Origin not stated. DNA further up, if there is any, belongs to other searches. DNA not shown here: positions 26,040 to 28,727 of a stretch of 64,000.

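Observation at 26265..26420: NuoL lateral helix appears lengthened by a 26-residue tandem duplication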

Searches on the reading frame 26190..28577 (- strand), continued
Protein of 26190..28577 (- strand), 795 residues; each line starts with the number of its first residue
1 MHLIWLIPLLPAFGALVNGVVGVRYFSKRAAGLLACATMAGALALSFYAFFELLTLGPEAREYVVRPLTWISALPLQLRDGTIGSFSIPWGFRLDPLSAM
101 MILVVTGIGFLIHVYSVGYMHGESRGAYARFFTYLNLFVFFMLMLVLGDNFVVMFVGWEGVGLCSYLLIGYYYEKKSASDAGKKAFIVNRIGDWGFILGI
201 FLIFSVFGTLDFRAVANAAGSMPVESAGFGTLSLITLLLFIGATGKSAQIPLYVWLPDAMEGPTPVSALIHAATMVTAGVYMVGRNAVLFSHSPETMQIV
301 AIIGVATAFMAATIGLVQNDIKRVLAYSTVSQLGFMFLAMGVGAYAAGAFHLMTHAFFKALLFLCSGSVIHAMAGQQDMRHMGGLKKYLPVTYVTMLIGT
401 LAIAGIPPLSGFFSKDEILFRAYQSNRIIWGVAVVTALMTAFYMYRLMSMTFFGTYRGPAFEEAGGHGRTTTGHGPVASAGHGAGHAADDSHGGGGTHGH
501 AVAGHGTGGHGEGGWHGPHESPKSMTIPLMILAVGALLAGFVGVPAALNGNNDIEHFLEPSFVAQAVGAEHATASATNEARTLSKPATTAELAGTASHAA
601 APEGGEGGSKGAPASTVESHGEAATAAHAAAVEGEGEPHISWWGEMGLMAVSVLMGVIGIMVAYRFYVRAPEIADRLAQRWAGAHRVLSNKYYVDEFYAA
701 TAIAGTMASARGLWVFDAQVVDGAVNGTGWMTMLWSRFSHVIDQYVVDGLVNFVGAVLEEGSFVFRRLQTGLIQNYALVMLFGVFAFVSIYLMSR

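Call 28: find_related_loci(query=L063:3610-5670:+, collection=genome_contigs, flank=10000)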
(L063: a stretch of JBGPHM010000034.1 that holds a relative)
Query L063:3610-5670:+ (687 aa) in genome_contigs; peptide patterns used: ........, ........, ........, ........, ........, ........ (x = any residue, [..] = any of these).
600 stretches matched a pattern (row limit reached: there are more); 599 encode a relative of the query (tblastn E <= 1e-3); the best 80 are kept; 80 distinct loci.
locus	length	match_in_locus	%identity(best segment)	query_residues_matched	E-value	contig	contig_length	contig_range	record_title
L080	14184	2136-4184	75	1-682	0e+0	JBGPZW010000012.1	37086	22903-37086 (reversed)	MAG: Terriglobia bacterium isolate OBJ1_062018_070_16 k141_1508562_length_37086_cov_24.7402, whole genome shotgun sequen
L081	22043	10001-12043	72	1-679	0e+0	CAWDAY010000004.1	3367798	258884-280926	MAG: uncultured Acidobacteriota bacterium isolate MFD01872.bin.2.103 genome assembly, contig: contig_90116, whole genome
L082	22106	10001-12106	66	2-687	0e+0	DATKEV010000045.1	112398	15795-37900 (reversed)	MAG TPA_asm: Candidatus Udaeobacter sp. isolate SMAG_U14508 k141_973650, whole genome shotgun sequence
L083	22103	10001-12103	67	3-687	0e+0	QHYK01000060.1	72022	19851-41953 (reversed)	MAG: Acidobacteria bacterium isolate gp2 AA90 14_0927_12_20cm_scaffold_124_curated, whole genome shotgun sequence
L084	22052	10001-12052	66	5-687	0e+0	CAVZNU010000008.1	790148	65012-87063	MAG: uncultured Acidobacteriota bacterium isolate MFD06435.bin.1.8 genome assembly, contig: contig_39122, whole genome s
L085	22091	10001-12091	64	5-681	0e+0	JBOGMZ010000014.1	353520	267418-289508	MAG: Candidatus Acidiferrales bacterium isolate TC-B2_metabat2.bin.29 k127_182565, whole genome shotgun sequence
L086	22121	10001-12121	64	2-687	0e+0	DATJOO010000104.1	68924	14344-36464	MAG TPA_asm: Verrucomicrobiia bacterium isolate SMAG_U14889 k141_1293851, whole genome shotgun sequence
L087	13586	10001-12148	64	1-680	0e+0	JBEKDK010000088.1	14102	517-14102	MAG: Candidatus Acidiferrales bacterium isolate SPRUCE 181 SPRUCE_181_88, whole genome shotgun sequence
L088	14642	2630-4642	62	6-680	0e+0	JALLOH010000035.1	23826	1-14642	Acidobacteriia bacterium AH_259_A11_L15 NODE_35_length_23826_cov_200.065, whole genome shotgun sequence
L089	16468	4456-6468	63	6-679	0e+0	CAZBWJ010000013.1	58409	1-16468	MAG TPA_asm: uncultured Acidobacteriota bacterium isolate binchicken_co283_64 genome assembly, contig: NODE_354_length_5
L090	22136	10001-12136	58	5-687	0e+0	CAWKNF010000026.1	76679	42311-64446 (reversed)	MAG: uncultured Acidobacteriaceae bacterium isolate MFD00731.bin.2.129 genome assembly, contig: contig_75956, whole geno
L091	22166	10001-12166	58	6-679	0e+0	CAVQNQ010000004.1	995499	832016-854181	MAG: Terriglobia bacterium isolate MFD01231.bin.1.11 genome assembly, contig: contig_16057, whole genome shotgun sequenc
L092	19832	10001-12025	62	5-679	0e+0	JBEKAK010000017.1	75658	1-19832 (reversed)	MAG: Terriglobia bacterium isolate SPRUCE 110 SPRUCE_110_17, whole genome shotgun sequence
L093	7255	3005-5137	58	5-679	0e+0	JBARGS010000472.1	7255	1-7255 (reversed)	MAG: Candidatus Korobacteraceae bacterium isolate MFD06391_ilm_asm_bin32 k127_89891, whole genome shotgun sequence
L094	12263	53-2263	63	6-679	0e+0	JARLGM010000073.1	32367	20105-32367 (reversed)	MAG: Candidatus Sulfopaludibacter sp. isolate MAG_CO124 NODE_73_length_32367_cov_23.299208, whole genome shotgun sequenc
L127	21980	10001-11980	53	10-666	0e+0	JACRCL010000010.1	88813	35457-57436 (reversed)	MAG: Deltaproteobacteria bacterium isolate NC_groundwater_1645_Pr3_B-0.1um_57_199 SR-2_scaffold_141_1078438, whole genom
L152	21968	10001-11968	52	13-687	0e+0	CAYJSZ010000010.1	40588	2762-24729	MAG TPA_asm: uncultured Ignavibacteriaceae bacterium isolate ERP125453_co1_265 genome assembly, contig: NODE_742_length_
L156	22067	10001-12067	50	7-675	0e+0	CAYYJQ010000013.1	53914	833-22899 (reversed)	MAG TPA_asm: uncultured Thermodesulfobacteriota bacterium isolate SRP216583_co1_58 genome assembly, contig: NODE_300_len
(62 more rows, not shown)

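Call 38: find_homologous_proteins(query=window:26190-28577:-, max_evalue=1e-20)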
Query window:26190-28577:- (795 aa): 8000 proteins with E <= 1e-20 among 8000 candidates; the best 120 are listed.
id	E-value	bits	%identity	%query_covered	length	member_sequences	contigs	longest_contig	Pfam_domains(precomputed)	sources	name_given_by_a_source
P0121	0.0e+0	1766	100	100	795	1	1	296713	PF00662.27,PF00361.26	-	-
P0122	0.0e+0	1427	84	100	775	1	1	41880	PF00662.27,PF00361.26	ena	-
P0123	0.0e+0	1421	81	100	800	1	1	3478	PF00662.27,PF00361.26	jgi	jgi:NADH-quinone oxidoreductase subunit L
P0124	0.0e+0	1411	80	100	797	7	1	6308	PF00662.27,PF00361.26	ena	-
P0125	0.0e+0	1410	81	100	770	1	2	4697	PF00662.27,PF00361.26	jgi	jgi:NADH-quinone oxidoreductase subunit L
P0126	0.0e+0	1409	79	100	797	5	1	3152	PF00662.27,PF00361.26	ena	-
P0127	0.0e+0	1405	83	100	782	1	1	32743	PF00662.27,PF00361.26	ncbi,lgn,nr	ncbi:MAG: NADH-quinone oxidoreductase subunit L [Acidobacteria bacterium]|nr:NADH-quinone oxidoreduc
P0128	0.0e+0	1403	81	100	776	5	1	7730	PF00662.27,PF00361.26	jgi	-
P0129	0.0e+0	1365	79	100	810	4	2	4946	PF00662.27,PF00361.26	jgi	-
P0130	0.0e+0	1351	94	58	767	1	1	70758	PF00662.27,PF00361.26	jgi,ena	-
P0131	0.0e+0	1348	78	100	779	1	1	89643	PF00662.27,PF00361.26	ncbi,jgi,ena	ncbi:MAG: NADH-quinone oxidoreductase subunit L [Acidobacteriota bacterium]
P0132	0.0e+0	1325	79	100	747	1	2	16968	PF00662.27,PF00361.26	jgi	jgi:NADH-quinone oxidoreductase subunit L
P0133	0.0e+0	1324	78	100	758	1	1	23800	PF00662.27,PF00361.26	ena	-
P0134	0.0e+0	1322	76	100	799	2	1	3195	PF00662.27,PF00361.26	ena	-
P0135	0.0e+0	1302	88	58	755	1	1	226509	PF00662.27,PF00361.26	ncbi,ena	-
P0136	0.0e+0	1287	74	100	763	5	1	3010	PF00662.27,PF00361.26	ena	-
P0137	0.0e+0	1281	89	58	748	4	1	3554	PF00662.27,PF00361.26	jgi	jgi:NADH-quinone oxidoreductase subunit L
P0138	0.0e+0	1280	73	100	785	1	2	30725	PF00662.27,PF00361.26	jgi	jgi:NADH-quinone oxidoreductase subunit L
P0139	0.0e+0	1279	75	100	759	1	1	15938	PF00662.27,PF00361.26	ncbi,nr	ncbi:MAG: NADH-quinone oxidoreductase subunit L [Acidobacteria bacterium]|nr:NADH-quinone oxidoreduc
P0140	0.0e+0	1277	88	58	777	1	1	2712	PF00662.27,PF00361.26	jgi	jgi:NADH-quinone oxidoreductase subunit L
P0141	0.0e+0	1272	72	100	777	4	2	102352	PF00662.27,PF00361.26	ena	-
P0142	0.0e+0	1269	74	100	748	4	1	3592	PF00662.27,PF00361.26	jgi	jgi:NADH-quinone oxidoreductase subunit L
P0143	0.0e+0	1267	87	58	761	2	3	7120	PF00662.27,PF00361.26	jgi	jgi:NADH-quinone oxidoreductase subunit L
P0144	0.0e+0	1266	73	100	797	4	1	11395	PF00662.27,PF00361.26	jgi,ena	-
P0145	0.0e+0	1261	73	100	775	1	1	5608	PF00662.27,PF00361.26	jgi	jgi:NADH-quinone oxidoreductase subunit L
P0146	0.0e+0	1254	74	100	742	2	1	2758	PF00662.27,PF00361.26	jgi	-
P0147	0.0e+0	1254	74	100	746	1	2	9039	PF00662.27,PF00361.26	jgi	-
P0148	0.0e+0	1252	73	100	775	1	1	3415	PF00662.27,PF00361.26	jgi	-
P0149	0.0e+0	1252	75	100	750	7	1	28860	PF00662.27,PF00361.26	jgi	-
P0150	0.0e+0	1249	85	58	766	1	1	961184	PF00662.27,PF00361.26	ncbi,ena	-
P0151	0.0e+0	1247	72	100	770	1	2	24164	PF00662.27,PF00361.26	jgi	jgi:NADH-quinone oxidoreductase subunit L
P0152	0.0e+0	1246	70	100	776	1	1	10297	PF00662.27,PF00361.26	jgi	jgi:NADH-quinone oxidoreductase subunit L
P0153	0.0e+0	1246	74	100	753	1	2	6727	PF00662.27,PF00361.26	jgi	jgi:NADH-quinone oxidoreductase subunit L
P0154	0.0e+0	1245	75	100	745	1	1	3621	PF00662.27,PF00361.26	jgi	-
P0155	0.0e+0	1244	74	100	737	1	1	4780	PF00662.27,PF00361.26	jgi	jgi:NADH-quinone oxidoreductase subunit L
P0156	0.0e+0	1239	71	100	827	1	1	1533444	PF00662.27,PF00361.26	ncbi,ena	-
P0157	0.0e+0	1239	71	100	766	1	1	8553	PF00662.27,PF00361.26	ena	-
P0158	0.0e+0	1236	73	100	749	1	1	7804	PF00662.27,PF00361.26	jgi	jgi:NADH-quinone oxidoreductase subunit L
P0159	0.0e+0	1235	75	100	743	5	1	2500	PF00662.27,PF00361.26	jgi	jgi:NADH-quinone oxidoreductase subunit L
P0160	0.0e+0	1235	75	100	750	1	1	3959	PF00662.27,PF00361.26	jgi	jgi:NADH-quinone oxidoreductase subunit L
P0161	0.0e+0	1234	82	72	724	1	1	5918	PF00662.27,PF00361.26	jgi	jgi:NADH-quinone oxidoreductase subunit L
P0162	0.0e+0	1230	73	100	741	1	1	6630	PF00662.27,PF00361.26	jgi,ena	-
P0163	0.0e+0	1229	73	100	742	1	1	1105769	PF00662.27,PF00361.26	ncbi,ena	-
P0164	0.0e+0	1228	74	100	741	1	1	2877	PF00662.27,PF00361.26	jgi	jgi:NADH-quinone oxidoreductase subunit L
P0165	0.0e+0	1228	74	100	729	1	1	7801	PF00662.27,PF00361.26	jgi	-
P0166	0.0e+0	1227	74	100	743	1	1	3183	PF00662.27,PF00361.26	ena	-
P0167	0.0e+0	1225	72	100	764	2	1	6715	PF00662.27,PF00361.26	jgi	jgi:NADH-quinone oxidoreductase subunit L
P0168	0.0e+0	1224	73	100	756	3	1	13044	PF00662.27,PF00361.26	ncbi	ncbi:MAG: NADH-quinone oxidoreductase subunit L [Rhodospirillaceae bacterium]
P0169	0.0e+0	1223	74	100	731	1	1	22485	PF00662.27,PF00361.26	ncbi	-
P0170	0.0e+0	1219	74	100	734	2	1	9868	PF00662.27,PF00361.26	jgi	-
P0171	0.0e+0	1219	74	100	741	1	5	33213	PF00662.27,PF00361.26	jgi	jgi:NADH-quinone oxidoreductase subunit L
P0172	0.0e+0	1207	73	100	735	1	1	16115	PF00662.27,PF00361.26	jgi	jgi:NADH-quinone oxidoreductase subunit L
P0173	0.0e+0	1200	71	100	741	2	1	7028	PF00662.27,PF00361.26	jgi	-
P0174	0.0e+0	1199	85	58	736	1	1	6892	PF00662.27,PF00361.26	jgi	jgi:NADH-quinone oxidoreductase subunit L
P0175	0.0e+0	1198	82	58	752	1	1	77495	PF00662.27,PF00361.26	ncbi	-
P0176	0.0e+0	1185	70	100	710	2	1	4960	PF00662.27,PF00361.26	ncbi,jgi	jgi:NADH-quinone oxidoreductase subunit L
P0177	0.0e+0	1172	70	100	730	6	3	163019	PF00662.27,PF00361.26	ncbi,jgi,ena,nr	ncbi:MAG TPA: NADH-quinone oxidoreductase subunit L [Vicinamibacterales bacterium]|nr:NADH-quinone o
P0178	0.0e+0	1172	69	100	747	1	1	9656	PF00662.27,PF00361.26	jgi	jgi:NADH-quinone oxidoreductase subunit L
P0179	0.0e+0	1171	75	71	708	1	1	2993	PF00662.27,PF00361.26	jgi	jgi:NADH-quinone oxidoreductase subunit L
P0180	0.0e+0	1165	74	94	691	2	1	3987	PF00662.27,PF00361.26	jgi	jgi:NADH-quinone oxidoreductase subunit L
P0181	0.0e+0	1151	69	100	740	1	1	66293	PF00662.27,PF00361.26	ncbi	ncbi:MAG: NADH-quinone oxidoreductase subunit L [Acidobacteriota bacterium]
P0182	0.0e+0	1139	76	88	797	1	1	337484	PF00662.27,PF00361.26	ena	-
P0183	0.0e+0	1138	68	100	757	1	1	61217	PF00662.27,PF00361.26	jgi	jgi:NADH-quinone oxidoreductase subunit L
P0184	0.0e+0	1137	65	100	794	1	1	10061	PF00662.27,PF00361.26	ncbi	ncbi:MAG: NADH-quinone oxidoreductase subunit L [Bacteroidales bacterium]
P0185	0.0e+0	1134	66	100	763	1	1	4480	PF00662.27,PF00361.26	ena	-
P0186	0.0e+0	1129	79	58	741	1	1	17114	PF00662.27,PF00361.26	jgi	jgi:NADH-quinone oxidoreductase subunit L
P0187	0.0e+0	1128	68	98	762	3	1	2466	PF00662.27,PF00361.26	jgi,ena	-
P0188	0.0e+0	1126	67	100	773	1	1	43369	PF00662.27,PF00361.26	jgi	jgi:NADH-quinone oxidoreductase subunit L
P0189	0.0e+0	1123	67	100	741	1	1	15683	PF00662.27,PF00361.26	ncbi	ncbi:MAG TPA: NADH-quinone oxidoreductase subunit L [Vicinamibacterales bacterium]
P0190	0.0e+0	1122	66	100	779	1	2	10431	PF00662.27,PF00361.26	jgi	-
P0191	0.0e+0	1121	68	100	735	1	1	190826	PF00662.27,PF00361.26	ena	-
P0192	0.0e+0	1120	67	100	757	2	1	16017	PF00662.27,PF00361.26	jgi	-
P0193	0.0e+0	1118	67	100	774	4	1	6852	PF00662.27,PF00361.26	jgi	jgi:NADH-quinone oxidoreductase subunit L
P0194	0.0e+0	1118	67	100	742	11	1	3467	PF00662.27,PF00361.26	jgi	jgi:NADH-quinone oxidoreductase subunit L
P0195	0.0e+0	1116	65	100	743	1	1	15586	PF00662.27,PF00361.26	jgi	jgi:NADH-quinone oxidoreductase subunit L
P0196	0.0e+0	1116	67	100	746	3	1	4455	PF00662.27,PF00361.26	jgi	jgi:NADH-quinone oxidoreductase subunit L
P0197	0.0e+0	1115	67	100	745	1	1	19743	PF00662.27,PF00361.26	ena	-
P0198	0.0e+0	1115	66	100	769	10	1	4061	PF00662.27,PF00361.26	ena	-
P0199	0.0e+0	1115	65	100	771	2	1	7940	PF00662.27,PF00361.26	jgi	jgi:NADH-quinone oxidoreductase subunit L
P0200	0.0e+0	1115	65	100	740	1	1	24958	PF00662.27,PF00361.26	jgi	jgi:NADH-quinone oxidoreductase subunit L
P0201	0.0e+0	1115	65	100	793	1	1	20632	PF00662.27,PF00361.26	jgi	jgi:NADH-quinone oxidoreductase subunit L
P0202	0.0e+0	1115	67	100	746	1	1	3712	PF00662.27,PF00361.26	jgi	jgi:NADH-quinone oxidoreductase subunit L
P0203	0.0e+0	1114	68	100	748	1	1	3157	PF00662.27,PF00361.26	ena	-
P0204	0.0e+0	1114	73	71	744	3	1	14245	PF01010.26,PF00662.27,PF00361.26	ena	-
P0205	0.0e+0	1114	66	100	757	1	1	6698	PF00662.27,PF00361.26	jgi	jgi:NADH-quinone oxidoreductase subunit L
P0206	0.0e+0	1113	67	100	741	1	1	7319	PF00662.27,PF00361.26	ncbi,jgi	jgi:NADH-quinone oxidoreductase subunit L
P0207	0.0e+0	1111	67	100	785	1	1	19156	PF00662.27,PF00361.26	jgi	jgi:NADH-quinone oxidoreductase subunit L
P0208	0.0e+0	1111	66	100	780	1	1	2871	PF00662.27,PF00361.26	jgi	jgi:NADH-quinone oxidoreductase subunit L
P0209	0.0e+0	1111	66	100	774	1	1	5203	PF00662.27,PF00361.26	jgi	jgi:NADH-quinone oxidoreductase subunit L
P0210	0.0e+0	1111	66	100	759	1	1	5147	PF01010.26,PF00662.27,PF00361.26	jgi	jgi:NADH-quinone oxidoreductase subunit L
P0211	0.0e+0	1110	72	72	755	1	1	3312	PF00662.27,PF00361.26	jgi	jgi:NADH-quinone oxidoreductase subunit L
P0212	0.0e+0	1110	73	71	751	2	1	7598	PF00662.27,PF00361.26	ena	-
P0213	0.0e+0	1110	-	-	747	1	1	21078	PF00662.27,PF00361.26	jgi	jgi:NADH-quinone oxidoreductase subunit L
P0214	0.0e+0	1109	77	58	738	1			PF00662.27,PF00361.26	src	-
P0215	0.0e+0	1109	67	100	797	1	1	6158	PF00662.27,PF00361.26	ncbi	-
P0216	0.0e+0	1109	66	100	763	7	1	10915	PF00662.27,PF00361.26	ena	-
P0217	0.0e+0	1109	66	100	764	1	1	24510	PF00662.27,PF00361.26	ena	-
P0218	0.0e+0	1108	66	100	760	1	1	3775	PF00662.27,PF00361.26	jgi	jgi:NADH-quinone oxidoreductase subunit L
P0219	0.0e+0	1108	65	100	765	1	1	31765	PF00662.27,PF00361.26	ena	-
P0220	0.0e+0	1108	66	100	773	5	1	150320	PF00662.27,PF00361.26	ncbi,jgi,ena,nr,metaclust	ncbi:MAG: hypothetical protein A3H95_04750 [Acidobacteria bacterium RIFCSPLOWO2_02_FULL_64_15]|nr:MA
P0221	0.0e+0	1108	65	100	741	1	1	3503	PF00662.27,PF00361.26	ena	-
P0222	0.0e+0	1108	65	100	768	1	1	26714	PF00662.27,PF00361.26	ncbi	-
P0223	0.0e+0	1108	66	100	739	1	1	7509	PF00662.27,PF00361.26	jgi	jgi:NADH-quinone oxidoreductase subunit L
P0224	0.0e+0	1108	66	100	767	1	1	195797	PF00662.27,PF00361.26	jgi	jgi:NADH-quinone oxidoreductase subunit L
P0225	0.0e+0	1108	66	100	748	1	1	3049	PF00662.27,PF00361.26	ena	-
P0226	0.0e+0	1107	65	100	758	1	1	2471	PF00662.27,PF00361.26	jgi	jgi:NADH-quinone oxidoreductase subunit L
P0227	0.0e+0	1107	-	-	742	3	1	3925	PF01010.26,PF00662.27,PF00361.26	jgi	jgi:NADH-quinone oxidoreductase subunit L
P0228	0.0e+0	1107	66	100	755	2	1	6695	PF00662.27,PF00361.26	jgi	jgi:NADH-quinone oxidoreductase subunit L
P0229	0.0e+0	1107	66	100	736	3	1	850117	PF00662.27,PF00361.26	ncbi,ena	-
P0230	0.0e+0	1107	65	100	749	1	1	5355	PF00662.27,PF00361.26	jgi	jgi:NADH-quinone oxidoreductase subunit L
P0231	0.0e+0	1106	73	71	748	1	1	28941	PF00662.27,PF00361.26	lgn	-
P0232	0.0e+0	1106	66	100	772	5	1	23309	PF00662.27,PF00361.26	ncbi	-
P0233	0.0e+0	1106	-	-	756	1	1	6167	PF00662.27,PF00361.26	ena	-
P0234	0.0e+0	1106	66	100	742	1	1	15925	PF01010.26,PF00662.27,PF00361.26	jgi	jgi:NADH-quinone oxidoreductase subunit L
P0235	0.0e+0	1105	65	100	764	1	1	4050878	PF00662.27,PF00361.26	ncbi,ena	-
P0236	0.0e+0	1105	66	100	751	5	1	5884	PF00662.27,PF00361.26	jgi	-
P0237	0.0e+0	1105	76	58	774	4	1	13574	PF00662.27,PF00361.26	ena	-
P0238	0.0e+0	1105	66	100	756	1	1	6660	PF00662.27,PF00361.26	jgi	jgi:NADH-quinone oxidoreductase subunit L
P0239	0.0e+0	1105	67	100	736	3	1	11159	PF00662.27,PF00361.26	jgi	jgi:NADH-quinone oxidoreductase subunit L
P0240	0.0e+0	1105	-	-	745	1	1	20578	PF00662.27,PF00361.26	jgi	jgi:NADH-quinone oxidoreductase subunit L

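Call 48: predict_structure(alignment_id=A1)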
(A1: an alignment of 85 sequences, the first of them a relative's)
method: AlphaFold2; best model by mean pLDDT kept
length: 795 residues; sequences in the alignment: 85
mean_pLDDT: 72.2   pTM: 0.77
mean pLDDT of the five models: 72.2, 72.0, 69.2, 67.3, 67.1
residues with pLDDT >= 90: 166; 70-90: 322; 50-70: 145; < 50: 162
segments of 3 or more residues with pLDDT < 50: 465-512, 569-601, 603-636, 698-703, 720-727, 736-741, 770-772, 791-793
pLDDT, mean of each block of 10 residues (from residue 1): 93 92 92 97 96 87 90 81 85 92 91 91 89 93 93 89 80 59 68 87 91 92 91 93 74 59 69 64 81 93 89 86 84 87 83 79 85 86 88 87 75 72 91 89 87 78 46 38 33 33 35 64 84 76 61 71 69 39 35 33 34 33 33 52 81 83 86 87 79 54 49 54 48 50 52 63 56 50 53 45
secondary structure, 60 per line:
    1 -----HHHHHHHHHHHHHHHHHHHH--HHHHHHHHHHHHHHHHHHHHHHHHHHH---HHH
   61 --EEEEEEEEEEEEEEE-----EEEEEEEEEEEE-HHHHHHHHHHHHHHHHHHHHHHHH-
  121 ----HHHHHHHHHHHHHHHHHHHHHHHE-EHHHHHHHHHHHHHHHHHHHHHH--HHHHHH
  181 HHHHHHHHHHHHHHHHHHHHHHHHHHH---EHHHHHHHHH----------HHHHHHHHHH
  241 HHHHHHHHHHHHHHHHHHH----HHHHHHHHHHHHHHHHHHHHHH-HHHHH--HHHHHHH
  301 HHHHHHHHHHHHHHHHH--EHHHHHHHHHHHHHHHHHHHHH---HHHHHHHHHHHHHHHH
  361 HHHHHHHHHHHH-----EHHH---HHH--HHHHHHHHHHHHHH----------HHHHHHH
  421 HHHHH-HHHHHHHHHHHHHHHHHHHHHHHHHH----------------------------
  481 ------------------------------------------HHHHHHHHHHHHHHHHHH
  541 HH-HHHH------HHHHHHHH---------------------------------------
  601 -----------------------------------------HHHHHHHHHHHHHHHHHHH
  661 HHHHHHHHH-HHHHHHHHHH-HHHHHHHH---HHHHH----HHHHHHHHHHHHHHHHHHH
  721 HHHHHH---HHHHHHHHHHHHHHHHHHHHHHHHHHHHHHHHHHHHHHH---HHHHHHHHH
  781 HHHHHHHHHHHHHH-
elements in order (helices of 4 or more, strands of 3 or more residues): H6-25 H28-54 E63-77 E83-94 H96-119 H125-147 H151-172 H175-207 H212-220 H231-259 H264-285 H287-291 H294-317 H321-341 H345-372 H390-403 H414-425 H427-452 H523-542 H544-547 H554-561 H642-669 H671-680 H682-689 H693-697 H702-726 H730-768 H772-794

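Call 51: find_encoding_contigs(protein=P0121, flank=10000, max_places=3)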
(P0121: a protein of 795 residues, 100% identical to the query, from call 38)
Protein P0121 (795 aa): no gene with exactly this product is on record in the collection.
